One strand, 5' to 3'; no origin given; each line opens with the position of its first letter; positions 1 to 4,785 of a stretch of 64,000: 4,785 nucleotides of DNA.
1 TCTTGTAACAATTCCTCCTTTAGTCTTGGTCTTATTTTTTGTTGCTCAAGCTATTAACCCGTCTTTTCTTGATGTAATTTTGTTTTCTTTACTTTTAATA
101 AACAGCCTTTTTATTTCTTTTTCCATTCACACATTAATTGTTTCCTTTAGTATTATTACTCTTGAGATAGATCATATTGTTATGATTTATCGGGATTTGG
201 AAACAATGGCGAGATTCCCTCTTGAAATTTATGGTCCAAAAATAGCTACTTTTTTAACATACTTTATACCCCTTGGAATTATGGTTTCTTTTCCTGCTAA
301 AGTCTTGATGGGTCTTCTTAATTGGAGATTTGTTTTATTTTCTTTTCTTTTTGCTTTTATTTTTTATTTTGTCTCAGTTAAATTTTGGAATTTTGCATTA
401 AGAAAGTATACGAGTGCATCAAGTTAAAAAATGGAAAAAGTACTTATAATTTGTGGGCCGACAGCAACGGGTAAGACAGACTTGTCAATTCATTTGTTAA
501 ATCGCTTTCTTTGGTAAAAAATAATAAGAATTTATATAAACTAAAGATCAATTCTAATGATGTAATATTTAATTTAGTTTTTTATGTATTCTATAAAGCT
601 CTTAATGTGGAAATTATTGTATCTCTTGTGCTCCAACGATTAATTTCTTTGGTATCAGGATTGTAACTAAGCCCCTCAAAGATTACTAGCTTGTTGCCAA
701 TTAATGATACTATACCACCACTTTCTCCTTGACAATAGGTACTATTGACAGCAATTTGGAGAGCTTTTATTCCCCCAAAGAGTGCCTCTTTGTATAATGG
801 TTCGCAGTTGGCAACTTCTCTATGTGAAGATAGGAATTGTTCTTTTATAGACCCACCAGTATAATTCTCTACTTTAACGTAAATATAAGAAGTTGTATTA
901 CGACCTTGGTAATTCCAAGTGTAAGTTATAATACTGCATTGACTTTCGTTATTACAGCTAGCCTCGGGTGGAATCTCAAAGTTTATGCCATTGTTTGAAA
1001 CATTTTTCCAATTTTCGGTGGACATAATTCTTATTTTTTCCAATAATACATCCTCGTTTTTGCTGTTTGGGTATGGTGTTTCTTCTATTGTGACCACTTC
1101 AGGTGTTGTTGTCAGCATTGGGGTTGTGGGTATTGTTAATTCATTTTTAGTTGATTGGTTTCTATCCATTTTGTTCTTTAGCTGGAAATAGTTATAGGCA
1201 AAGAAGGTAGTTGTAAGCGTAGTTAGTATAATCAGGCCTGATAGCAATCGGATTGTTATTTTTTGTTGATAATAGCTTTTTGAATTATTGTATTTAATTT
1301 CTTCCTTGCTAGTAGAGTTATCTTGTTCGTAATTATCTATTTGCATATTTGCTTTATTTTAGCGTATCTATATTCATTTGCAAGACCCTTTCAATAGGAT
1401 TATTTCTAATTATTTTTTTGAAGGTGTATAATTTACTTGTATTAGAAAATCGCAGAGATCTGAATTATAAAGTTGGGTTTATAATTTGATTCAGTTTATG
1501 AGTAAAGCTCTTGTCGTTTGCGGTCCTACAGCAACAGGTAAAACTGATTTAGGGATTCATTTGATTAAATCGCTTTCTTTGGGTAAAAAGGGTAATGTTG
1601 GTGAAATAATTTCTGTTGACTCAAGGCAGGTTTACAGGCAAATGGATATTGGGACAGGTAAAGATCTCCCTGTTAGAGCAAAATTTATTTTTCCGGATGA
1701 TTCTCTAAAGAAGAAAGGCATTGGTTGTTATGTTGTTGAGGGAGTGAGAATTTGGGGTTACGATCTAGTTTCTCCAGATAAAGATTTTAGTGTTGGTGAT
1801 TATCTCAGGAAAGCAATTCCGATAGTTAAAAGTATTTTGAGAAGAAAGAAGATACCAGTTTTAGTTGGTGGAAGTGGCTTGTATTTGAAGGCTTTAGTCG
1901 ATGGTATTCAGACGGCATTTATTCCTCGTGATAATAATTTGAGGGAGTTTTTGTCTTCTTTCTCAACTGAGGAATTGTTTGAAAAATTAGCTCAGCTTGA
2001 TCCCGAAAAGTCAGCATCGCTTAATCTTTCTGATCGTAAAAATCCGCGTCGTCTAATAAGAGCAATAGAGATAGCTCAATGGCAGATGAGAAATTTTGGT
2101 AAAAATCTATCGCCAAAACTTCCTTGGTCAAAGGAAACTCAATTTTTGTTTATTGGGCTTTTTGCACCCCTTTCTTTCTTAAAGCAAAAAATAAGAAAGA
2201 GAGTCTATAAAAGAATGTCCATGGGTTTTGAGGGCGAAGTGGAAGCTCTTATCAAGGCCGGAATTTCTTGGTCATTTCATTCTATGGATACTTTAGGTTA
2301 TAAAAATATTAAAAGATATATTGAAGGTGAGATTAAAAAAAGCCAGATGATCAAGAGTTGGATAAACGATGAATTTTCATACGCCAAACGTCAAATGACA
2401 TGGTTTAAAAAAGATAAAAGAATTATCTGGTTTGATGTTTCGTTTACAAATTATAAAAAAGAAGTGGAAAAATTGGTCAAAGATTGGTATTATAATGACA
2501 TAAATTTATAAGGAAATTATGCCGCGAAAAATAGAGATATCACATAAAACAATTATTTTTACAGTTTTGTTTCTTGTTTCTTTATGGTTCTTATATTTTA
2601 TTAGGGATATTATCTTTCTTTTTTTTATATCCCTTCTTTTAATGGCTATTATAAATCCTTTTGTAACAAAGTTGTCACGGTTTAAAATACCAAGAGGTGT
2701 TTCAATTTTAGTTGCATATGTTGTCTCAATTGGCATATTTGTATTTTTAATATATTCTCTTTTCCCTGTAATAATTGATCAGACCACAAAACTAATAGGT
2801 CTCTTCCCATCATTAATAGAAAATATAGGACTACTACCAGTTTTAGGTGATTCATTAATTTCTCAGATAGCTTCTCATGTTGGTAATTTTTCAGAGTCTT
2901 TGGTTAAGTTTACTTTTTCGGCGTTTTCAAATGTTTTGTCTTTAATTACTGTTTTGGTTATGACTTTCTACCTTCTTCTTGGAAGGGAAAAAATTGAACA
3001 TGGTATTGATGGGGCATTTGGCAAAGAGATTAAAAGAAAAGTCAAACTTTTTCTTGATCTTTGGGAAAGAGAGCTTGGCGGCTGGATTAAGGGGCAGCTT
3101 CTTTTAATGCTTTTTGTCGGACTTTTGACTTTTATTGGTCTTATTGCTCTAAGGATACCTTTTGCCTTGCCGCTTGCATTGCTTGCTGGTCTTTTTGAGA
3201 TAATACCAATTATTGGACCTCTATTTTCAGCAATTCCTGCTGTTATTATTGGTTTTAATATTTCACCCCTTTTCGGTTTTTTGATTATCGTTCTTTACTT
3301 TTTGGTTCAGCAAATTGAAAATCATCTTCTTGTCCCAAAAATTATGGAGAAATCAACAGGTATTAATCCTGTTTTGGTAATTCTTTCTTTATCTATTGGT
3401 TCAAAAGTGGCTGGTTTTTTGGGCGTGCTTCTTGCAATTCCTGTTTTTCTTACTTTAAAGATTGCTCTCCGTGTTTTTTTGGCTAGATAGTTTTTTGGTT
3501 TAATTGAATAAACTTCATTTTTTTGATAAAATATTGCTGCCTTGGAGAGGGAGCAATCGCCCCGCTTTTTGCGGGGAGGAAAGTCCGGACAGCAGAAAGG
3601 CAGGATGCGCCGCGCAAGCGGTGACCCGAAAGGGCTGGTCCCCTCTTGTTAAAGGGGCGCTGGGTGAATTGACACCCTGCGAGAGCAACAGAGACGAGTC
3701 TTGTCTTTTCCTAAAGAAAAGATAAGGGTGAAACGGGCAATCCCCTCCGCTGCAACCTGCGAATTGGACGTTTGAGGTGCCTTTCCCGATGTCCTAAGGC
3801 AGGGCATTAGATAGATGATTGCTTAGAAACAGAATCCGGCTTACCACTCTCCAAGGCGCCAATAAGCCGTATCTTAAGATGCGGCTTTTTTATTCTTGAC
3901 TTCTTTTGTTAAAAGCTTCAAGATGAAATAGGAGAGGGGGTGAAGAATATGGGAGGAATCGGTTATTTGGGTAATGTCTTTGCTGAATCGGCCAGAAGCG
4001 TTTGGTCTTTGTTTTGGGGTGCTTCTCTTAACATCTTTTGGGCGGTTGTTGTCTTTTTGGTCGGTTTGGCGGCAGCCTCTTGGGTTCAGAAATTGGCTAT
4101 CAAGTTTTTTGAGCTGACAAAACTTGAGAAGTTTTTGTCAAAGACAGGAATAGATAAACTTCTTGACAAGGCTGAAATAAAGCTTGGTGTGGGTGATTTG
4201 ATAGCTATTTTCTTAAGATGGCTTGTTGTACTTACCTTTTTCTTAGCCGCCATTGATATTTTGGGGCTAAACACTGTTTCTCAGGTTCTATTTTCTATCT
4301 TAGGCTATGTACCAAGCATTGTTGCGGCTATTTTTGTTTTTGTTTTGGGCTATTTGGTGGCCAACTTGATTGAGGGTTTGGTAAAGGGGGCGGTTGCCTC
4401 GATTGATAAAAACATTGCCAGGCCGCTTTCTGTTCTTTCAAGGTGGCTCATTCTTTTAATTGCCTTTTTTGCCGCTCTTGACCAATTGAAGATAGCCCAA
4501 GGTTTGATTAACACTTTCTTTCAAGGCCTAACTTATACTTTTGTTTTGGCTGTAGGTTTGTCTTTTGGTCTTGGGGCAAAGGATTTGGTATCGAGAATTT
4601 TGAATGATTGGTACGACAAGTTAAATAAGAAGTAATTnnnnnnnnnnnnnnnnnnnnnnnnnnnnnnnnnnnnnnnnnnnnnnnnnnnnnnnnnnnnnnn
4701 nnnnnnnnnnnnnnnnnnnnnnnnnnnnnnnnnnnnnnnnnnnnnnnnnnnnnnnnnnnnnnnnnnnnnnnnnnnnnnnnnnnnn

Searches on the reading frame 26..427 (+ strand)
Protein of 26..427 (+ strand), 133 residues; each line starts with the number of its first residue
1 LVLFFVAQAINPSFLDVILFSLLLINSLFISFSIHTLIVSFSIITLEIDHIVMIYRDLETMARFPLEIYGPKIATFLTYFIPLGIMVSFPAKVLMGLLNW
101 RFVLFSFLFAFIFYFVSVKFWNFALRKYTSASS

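Call 80: search_protein_families(library=pfam, proteins=[window:26-427:+], max_evalue=0.0001)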
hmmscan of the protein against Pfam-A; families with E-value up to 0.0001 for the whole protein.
window:26-427:+ (133 aa): 1 family
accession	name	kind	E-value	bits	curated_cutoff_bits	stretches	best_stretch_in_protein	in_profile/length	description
PF06182.17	ABC2_membrane_6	-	7.1e-21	75.5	22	1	10-132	106-229/229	ABC-2 family transporter protein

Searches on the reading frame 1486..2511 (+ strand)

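Call 80: search_protein_families(library=pfam, proteins=[window:1486-2511:+], max_evalue=0.0001)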
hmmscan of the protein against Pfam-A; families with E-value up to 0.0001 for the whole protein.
window:1486-2511:+ (341 aa): 1 family
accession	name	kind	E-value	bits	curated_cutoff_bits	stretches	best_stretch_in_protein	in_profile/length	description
PF01715.23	IPPT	-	1.7e-53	182.2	23.6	1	48-310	1-243/243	IPP transferase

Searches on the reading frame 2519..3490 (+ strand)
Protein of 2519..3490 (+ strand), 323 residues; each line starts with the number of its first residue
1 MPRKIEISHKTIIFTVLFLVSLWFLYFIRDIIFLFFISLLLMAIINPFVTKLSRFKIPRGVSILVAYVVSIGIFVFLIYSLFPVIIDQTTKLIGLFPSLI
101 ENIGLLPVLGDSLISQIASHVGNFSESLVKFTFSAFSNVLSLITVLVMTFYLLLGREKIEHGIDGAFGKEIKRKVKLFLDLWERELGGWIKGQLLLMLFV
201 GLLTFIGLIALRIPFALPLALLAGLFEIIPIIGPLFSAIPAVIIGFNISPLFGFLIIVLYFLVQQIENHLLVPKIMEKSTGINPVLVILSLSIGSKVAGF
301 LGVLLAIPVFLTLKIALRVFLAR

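Call 80: search_protein_families(library=pfam, proteins=[window:2519-3490:+], max_evalue=0.0001)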
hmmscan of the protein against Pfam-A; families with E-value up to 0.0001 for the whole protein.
window:2519-3490:+ (323 aa): 1 family
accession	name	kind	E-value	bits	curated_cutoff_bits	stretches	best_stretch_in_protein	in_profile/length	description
PF01594.21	AI-2E_transport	-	1.9e-63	215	34.3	1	12-319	2-325/327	AI-2E family transporter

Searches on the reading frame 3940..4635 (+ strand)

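Call 80: search_protein_families(library=pfam, proteins=[window:3940-4635:+], max_evalue=0.0001)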
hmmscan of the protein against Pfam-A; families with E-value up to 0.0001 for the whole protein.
window:3940-4635:+ (231 aa): 1 family
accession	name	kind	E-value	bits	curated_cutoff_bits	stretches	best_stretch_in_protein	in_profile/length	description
PF05552.17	MS_channel_1st_1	-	1.7e-10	41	22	1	113-154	3-44/50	Mechanosensitive ion channel, conserved TM helix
